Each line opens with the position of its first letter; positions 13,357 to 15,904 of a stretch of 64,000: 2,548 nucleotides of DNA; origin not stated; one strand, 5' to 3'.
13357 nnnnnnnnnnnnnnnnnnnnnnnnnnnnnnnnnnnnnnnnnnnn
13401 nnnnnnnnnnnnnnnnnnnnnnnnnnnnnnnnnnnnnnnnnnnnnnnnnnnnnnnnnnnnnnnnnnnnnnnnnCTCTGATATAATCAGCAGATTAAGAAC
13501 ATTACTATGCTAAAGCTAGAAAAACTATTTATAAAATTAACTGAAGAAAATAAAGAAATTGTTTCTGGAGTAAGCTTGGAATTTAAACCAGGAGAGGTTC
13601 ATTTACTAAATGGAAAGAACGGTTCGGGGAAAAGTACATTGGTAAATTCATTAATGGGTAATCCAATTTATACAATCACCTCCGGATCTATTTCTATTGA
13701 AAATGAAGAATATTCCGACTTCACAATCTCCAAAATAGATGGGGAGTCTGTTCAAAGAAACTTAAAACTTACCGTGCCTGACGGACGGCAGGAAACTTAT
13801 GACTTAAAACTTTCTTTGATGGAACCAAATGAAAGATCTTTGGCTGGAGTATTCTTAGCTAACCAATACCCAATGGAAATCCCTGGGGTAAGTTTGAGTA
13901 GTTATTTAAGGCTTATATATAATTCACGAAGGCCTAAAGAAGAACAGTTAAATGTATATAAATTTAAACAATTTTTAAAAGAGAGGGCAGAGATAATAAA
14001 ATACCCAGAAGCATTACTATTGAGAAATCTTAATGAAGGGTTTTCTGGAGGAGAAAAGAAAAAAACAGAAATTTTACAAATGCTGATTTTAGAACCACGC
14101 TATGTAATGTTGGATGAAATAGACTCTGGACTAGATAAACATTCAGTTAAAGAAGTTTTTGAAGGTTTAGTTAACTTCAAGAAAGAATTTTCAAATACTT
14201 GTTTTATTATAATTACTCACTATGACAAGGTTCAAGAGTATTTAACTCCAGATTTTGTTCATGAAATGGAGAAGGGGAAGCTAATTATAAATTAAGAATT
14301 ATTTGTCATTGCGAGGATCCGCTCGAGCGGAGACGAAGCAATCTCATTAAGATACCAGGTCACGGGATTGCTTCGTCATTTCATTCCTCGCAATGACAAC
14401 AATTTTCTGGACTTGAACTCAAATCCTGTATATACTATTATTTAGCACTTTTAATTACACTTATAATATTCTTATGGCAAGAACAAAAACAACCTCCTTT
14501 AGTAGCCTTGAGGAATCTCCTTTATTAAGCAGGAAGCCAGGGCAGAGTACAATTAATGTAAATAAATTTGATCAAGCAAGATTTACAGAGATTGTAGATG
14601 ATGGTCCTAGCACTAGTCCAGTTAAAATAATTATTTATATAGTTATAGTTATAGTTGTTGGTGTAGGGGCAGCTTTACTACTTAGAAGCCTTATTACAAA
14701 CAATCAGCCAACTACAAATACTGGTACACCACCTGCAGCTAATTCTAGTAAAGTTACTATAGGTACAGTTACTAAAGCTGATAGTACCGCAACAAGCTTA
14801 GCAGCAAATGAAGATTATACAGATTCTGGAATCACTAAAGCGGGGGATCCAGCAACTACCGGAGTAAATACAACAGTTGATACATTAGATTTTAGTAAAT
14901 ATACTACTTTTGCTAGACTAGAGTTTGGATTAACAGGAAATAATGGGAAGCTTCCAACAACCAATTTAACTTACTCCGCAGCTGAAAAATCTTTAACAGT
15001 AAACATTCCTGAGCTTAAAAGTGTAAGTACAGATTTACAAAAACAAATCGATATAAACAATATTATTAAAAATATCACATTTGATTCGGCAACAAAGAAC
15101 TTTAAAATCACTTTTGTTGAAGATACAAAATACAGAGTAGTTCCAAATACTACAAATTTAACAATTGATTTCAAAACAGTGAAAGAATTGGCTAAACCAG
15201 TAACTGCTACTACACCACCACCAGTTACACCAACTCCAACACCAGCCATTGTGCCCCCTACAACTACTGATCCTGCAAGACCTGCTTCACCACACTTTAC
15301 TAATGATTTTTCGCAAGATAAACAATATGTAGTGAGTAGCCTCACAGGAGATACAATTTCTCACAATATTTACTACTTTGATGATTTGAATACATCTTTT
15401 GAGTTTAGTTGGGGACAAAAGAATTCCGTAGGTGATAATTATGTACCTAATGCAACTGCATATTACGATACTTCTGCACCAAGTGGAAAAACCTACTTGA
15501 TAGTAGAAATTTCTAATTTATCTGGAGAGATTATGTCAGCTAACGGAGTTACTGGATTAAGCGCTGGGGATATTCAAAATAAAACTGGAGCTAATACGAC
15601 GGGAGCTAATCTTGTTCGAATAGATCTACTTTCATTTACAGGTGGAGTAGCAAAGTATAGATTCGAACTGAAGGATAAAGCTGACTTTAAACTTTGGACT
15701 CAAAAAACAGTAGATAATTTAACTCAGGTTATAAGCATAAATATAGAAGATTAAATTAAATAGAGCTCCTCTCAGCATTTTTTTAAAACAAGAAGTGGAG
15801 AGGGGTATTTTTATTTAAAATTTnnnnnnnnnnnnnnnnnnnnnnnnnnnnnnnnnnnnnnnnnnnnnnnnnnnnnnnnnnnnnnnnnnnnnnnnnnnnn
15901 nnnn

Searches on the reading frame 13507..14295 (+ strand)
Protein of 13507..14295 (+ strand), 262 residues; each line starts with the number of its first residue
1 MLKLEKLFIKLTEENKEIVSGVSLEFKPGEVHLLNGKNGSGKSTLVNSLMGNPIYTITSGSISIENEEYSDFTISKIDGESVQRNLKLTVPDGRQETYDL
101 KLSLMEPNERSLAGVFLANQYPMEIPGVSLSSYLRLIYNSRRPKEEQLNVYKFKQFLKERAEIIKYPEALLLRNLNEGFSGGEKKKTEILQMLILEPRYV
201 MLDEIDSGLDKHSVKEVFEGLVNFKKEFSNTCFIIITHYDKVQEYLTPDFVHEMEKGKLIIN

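Call 21: search_protein_families(library=pfam, proteins=[window:13507-14295:+])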
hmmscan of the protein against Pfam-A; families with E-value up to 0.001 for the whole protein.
window:13507-14295:+ (262 aa): 6 families
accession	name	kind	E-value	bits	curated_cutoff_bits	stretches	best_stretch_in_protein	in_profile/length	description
PF00005.33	ABC_tran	-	4.2e-17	63.5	25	1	20-204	2-134/137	ABC transporter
PF02463.25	SMC_N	-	1.2e-07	31.8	40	1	22-243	18-202/220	RecF/RecN/SMC N terminal domain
PF13555.12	AAA_29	-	5.5e-05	23.3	27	1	20-48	13-41/61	P-loop containing region of AAA domain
PF13304.12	AAA_21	-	5.7e-05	23.8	27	0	34-91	4-79/304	AAA domain, putative AbiEii toxin, Type IV TA system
PF00004.35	AAA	-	0.0003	21.7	21.2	0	184-242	44-114/131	ATPase family associated with various cellular activities (AAA)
PF13476.12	AAA_23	-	0.00091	20.3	27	0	20-137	11-87/201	AAA domain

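Call 27: find_encoding_contigs(protein=window:13507-14295:+, flank=10000, max_places=10)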
Protein window:13507-14295:+ (262 aa): 1 contig read that carries it; 1 place shown.
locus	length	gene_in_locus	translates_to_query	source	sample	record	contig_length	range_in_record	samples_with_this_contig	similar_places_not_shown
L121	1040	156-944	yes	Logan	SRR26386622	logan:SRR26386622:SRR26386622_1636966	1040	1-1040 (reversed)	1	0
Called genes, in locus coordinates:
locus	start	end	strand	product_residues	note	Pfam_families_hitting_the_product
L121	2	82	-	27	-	?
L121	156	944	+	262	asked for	PF02463:SMC_N (weak), PF00005:ABC_tran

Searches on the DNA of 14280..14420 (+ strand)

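Call 17: search_rna_families(source=window, start=14280, end=14420, threshold=evalue, max_evalue=10, show_alignments=3)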
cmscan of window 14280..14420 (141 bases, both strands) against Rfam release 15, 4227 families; matches with E-value up to 10: 9.
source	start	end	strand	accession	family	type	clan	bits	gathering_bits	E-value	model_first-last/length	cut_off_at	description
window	14332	14381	+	RF04344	Plastid-psbA-3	Cis-reg;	CL00153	26.7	48.4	0.0027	1-57/57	no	Plastid-psbA-3 3UTR RNA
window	14330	14382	-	RF04352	Plastid-psbA-4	Cis-reg;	CL00153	24.4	56.8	0.019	1-61/61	no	Plastid-psbA-4 3UTR RNA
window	14303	14399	-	RF04206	MIR9555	Gene; miRNA;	-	19.4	119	0.25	1-137/137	no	MIR9555 microRNA precursor family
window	14297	14404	-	RF00886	MIR807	Gene; miRNA;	-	17.4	113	0.17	1-176/176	no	MIR807 microRNA precursor family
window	14323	14384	+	RF00937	mir-653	Gene; miRNA;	-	15.4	77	1.1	1-78/78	no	mir-653 microRNA precursor family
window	14295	14406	+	RF00886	MIR807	Gene; miRNA;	-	12.9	113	2.3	1-176/176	no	MIR807 microRNA precursor family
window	14329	14382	-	RF04107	mir-5391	Gene; miRNA;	-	11.7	99.3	8.4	13-55/68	no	mir-5391 microRNA precursor family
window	14308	14394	+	RF00075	MIR166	Gene; miRNA;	-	11.3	60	4.2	1-111/111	no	mir-166 microRNA precursor family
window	14333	14376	+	RF01898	mir-363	Gene; miRNA;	CL00110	10.8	58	7.9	19-62/80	no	mir-363 microRNA precursor family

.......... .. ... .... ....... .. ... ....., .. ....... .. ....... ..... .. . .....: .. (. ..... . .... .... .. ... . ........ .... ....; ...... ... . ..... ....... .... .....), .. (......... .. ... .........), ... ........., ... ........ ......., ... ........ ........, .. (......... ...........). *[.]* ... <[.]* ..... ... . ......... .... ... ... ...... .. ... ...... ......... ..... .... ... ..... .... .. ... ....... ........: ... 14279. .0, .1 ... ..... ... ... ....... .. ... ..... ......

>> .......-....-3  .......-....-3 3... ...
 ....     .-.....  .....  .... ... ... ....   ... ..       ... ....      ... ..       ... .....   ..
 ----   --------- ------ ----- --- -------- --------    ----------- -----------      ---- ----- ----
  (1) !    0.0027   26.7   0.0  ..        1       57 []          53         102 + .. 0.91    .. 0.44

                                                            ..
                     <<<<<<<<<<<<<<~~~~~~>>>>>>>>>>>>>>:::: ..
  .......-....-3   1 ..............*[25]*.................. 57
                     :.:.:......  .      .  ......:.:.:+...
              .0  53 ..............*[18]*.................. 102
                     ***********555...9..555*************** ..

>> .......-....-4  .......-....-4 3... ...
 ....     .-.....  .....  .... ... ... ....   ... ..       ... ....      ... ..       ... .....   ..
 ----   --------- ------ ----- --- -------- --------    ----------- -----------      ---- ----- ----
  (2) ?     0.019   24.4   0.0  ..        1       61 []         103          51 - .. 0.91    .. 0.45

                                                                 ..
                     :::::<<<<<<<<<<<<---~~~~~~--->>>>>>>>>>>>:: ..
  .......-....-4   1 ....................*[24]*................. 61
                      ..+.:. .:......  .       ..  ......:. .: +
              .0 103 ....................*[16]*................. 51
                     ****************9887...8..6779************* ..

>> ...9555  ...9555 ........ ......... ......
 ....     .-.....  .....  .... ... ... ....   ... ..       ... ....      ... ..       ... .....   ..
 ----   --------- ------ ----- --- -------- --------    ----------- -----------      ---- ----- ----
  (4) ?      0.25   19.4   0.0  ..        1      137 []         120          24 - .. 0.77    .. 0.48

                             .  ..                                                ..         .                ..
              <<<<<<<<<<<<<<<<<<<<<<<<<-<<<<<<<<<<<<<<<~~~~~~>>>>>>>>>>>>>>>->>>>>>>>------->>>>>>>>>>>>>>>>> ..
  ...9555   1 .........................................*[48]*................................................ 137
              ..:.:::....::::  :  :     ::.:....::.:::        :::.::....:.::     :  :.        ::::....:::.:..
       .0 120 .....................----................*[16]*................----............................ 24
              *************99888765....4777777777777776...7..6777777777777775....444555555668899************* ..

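Call 33: search_dna_similar(query=window:14300-14402:+, collection=plasmids, mode=distant, max_evalue=1, max_rows=40)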
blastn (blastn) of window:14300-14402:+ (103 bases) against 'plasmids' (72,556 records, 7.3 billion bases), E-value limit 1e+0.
Records with a match: 8; places in all: 9; records where one place covers at least 80% of the query: 1.
Best place of each record, by identity: >=99% 1; 95-99% 1; 80-90% 4; 60-80% 2.
By first word of the organism name: Calothrix 2; Methylosinus 2; Legionella 1; Aulosira 1; Caballeronia 1; Chondrinema 1.
By predicted mobility (MOB-suite, as given by PLSDB): non-mobilizable 5; mobilizable 2; conjugative 1.
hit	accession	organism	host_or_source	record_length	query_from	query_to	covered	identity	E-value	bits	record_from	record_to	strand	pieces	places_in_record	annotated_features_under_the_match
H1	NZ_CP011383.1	Calothrix sp. 336/3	-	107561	2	100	96%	74.0%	2e-2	45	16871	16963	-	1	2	none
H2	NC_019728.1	Calothrix sp. PCC 6303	-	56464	27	100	72%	77.0%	2e-3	48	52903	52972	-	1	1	none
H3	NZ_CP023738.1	Methylosinus trichosporium OB3b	isolate,soil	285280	66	101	35%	86.1%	7e-2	44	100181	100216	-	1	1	none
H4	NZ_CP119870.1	Methylosinus trichosporium OB3b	Whole Organism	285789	66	101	35%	86.1%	7e-2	44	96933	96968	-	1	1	none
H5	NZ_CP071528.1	Legionella lytica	Acanthamoeba castellanii,bacterial ...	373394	66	98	32%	87.9%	7e-2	43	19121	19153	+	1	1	none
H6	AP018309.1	Aulosira laxa NIES-50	-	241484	67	99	32%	87.9%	9e-1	40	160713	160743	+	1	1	none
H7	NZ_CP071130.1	Caballeronia sp. M1242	Homo sapiens,ETA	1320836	71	97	26%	96.3%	3e-1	42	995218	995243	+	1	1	none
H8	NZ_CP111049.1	Chondrinema litorale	Seaweed,red alga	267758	34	54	20%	100.0%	9e-1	39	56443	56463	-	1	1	gliding motility-associated C-terminal domain-containing protein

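Call 97: get_annotated_region(hit=H1, flank=1500)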
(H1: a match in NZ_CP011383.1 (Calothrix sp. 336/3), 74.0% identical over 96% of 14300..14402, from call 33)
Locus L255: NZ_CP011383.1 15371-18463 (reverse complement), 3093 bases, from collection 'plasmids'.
description: Calothrix sp. 336/3 plasmid unnamed1
organism: Calothrix sp. 336/3 (NCBI taxid 1337936)
taxonomy: Bacteria; Cyanobacteriota; Cyanophyceae; Nostocales; Calotrichaceae; Calothrix; Calothrix sp. 336/3
host: -; source: -; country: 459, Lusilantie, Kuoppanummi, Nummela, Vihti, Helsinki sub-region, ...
typing (MOB-suite, as given by PLSDB): mobilizable; replicon rep_cluster_1679; relaxase MOBQ
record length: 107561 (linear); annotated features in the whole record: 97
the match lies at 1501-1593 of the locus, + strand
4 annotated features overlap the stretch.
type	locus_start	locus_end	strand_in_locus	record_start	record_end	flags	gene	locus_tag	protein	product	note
CDS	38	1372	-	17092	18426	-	-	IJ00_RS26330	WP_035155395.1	IS701 family transposase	-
CDS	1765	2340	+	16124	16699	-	-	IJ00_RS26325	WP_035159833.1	Uma2 family endonuclease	-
CDS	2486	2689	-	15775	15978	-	-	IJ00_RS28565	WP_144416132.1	hypothetical protein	-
CDS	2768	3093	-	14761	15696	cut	-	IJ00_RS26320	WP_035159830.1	ABC transporter permease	-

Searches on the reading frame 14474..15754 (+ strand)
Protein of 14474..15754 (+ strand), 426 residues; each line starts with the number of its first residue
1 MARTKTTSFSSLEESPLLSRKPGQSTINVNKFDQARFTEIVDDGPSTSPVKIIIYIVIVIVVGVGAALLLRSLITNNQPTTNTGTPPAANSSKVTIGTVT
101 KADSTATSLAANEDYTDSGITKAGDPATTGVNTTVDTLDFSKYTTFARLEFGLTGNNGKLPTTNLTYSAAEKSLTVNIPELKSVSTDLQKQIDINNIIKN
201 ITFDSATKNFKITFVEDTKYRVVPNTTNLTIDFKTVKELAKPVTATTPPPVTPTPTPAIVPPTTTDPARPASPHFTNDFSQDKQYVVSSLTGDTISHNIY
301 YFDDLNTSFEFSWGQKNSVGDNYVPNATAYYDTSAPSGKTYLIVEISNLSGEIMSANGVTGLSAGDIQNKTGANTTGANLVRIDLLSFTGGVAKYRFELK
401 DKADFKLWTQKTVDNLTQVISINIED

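Call 21: search_protein_families(library=pfam, proteins=[window:14474-15754:+])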
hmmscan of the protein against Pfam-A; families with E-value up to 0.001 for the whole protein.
window:14474-15754:+ (426 aa): 0 families

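Call 29: find_homologous_proteins(query=window:14474-15754:+)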
Query window:14474-15754:+ (426 aa): 17 proteins with E <= 0.001 among 8000 candidates.
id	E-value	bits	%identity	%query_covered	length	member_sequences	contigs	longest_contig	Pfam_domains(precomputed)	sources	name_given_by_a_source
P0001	1.7e-270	915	100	100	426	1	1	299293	-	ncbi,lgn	ncbi:MAG: hypothetical protein ABI721_03230 [Candidatus Dojkabacteria bacterium]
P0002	4.0e-192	657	71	100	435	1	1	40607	-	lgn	-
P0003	4.6e-185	633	69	100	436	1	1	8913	-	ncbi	ncbi:MAG: hypothetical protein ABIM99_03800 [Candidatus Dojkabacteria bacterium]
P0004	5.6e-109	383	47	98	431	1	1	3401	-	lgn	-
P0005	5.8e-107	376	45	97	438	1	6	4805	-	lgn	-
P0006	8.0e-105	369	45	98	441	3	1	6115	-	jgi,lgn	jgi:hypothetical protein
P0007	5.3e-103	363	44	98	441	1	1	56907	-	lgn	-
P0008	1.4e-99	352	44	97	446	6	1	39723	-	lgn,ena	-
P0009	1.3e-98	349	45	97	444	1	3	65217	-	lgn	-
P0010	6.3e-97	343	43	97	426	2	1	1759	-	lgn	-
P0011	2.4e-94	335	42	97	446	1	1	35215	-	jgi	-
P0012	1.1e-92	329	40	95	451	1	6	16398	-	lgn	-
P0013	1.2e-92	329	46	97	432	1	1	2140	-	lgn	-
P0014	2.5e-89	318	42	99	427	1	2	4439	-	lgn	-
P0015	2.7e-79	285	42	100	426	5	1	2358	-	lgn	-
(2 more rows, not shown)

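Call 30: find_encoding_contigs(protein=P0002, flank=10000, max_places=4)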
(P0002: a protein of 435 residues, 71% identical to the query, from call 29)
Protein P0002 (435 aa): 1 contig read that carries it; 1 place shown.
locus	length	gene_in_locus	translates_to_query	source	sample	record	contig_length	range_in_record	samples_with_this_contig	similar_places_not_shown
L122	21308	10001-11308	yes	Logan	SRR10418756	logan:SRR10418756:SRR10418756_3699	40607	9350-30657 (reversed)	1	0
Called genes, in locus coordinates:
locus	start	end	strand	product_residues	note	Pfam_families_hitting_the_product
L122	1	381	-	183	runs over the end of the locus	-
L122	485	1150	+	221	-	PF03167:UDG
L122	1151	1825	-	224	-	-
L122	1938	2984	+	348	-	PF01368:DHH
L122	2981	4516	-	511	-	PF00749:tRNA-synt_1c, PF19269:Anticodon_2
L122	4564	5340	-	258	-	PF00459:Inositol_P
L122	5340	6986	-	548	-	-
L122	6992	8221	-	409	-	-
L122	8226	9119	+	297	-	-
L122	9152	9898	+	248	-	PF00005:ABC_tran, PF02463:SMC_N (weak)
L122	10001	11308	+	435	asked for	-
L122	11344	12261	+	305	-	-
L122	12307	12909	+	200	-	-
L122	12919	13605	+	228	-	-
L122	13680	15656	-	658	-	PF03483:B3_4, PF03484:B5, PF17759:tRNA_synthFbeta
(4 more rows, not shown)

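Call 31: find_encoding_contigs(protein=P0003, flank=10000, max_places=4)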
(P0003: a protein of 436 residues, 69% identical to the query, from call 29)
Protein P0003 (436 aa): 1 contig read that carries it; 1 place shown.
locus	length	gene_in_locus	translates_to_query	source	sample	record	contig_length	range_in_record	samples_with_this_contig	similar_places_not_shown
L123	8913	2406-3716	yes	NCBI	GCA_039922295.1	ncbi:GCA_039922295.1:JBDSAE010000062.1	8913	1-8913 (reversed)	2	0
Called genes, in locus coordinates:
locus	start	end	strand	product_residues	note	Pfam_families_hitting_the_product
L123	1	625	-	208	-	?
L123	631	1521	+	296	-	-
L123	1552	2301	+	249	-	PF02463:SMC_N (weak), PF00005:ABC_tran, PF05729:NACHT (faint)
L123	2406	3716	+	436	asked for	-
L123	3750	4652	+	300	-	-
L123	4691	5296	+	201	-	-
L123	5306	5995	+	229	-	-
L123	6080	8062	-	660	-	PF03483:B3_4, PF03484:B5, PF17759:tRNA_synthFbeta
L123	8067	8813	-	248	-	PF11967:RecO_N (faint), PF02565:RecO_C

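Call 82: find_related_loci(query=A4, collection=metagenome_contigs, flank=10000)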
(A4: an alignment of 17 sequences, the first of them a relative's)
Query A4 (426 aa) in metagenome_contigs; peptide patterns used: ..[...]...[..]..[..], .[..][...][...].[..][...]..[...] (x = any residue, [..] = any of these).
198 stretches matched a pattern; 7 encode a relative of the query (tblastn E <= 1e-3); 7 distinct loci.
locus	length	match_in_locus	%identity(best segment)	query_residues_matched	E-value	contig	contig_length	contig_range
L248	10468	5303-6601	72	1-426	0e+0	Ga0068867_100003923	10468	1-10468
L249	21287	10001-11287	45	10-426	7e-100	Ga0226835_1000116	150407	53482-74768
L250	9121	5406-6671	44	12-426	2e-83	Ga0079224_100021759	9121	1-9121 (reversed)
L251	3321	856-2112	40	15-426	3e-71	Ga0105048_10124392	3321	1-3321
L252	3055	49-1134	39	67-426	2e-70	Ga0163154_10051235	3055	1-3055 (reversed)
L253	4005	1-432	58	272-414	1e-45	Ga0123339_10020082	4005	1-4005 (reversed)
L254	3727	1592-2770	31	31-426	3e-41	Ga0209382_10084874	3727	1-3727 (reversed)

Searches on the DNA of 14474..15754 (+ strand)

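Call 83: search_with_rna_model(model_id=R1, sources=[L248, L249, L250, L251, L252, L253, L254, L122, L123, L245, L246, L247], max_evalue=1, show_alignments=6)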
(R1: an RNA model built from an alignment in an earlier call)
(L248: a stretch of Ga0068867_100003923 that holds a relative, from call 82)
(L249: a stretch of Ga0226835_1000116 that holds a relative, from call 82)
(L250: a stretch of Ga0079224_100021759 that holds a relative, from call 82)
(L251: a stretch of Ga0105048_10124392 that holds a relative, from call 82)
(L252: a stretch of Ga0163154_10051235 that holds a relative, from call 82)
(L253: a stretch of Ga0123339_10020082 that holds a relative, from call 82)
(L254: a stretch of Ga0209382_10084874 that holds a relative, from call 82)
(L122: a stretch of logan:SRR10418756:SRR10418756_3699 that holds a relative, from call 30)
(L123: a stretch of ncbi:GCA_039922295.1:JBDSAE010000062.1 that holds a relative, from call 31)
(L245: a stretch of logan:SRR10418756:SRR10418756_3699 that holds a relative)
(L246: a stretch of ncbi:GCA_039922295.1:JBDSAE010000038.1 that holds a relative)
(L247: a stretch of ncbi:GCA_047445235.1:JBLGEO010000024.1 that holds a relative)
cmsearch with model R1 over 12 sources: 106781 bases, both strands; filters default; matches with E-value up to 1: 1.
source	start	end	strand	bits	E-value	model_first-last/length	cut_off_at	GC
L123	8885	8913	+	24.7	0.0023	1-35/36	3'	0.55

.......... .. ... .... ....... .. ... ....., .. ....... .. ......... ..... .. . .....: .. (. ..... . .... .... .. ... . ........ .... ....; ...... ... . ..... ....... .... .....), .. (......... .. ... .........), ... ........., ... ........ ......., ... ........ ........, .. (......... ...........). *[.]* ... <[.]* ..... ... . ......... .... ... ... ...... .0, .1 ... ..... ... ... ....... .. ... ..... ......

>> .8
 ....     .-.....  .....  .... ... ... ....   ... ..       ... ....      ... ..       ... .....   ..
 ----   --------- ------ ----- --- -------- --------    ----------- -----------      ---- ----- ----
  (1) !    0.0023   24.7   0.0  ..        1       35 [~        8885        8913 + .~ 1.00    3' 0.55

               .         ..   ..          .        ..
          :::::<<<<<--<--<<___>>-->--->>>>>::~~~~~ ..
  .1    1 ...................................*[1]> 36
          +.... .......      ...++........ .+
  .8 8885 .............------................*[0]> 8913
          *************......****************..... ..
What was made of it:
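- Tried and rejected: The protein-guided metagenome scan gave only 7 loci, none with a unit (calls 82, 83).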
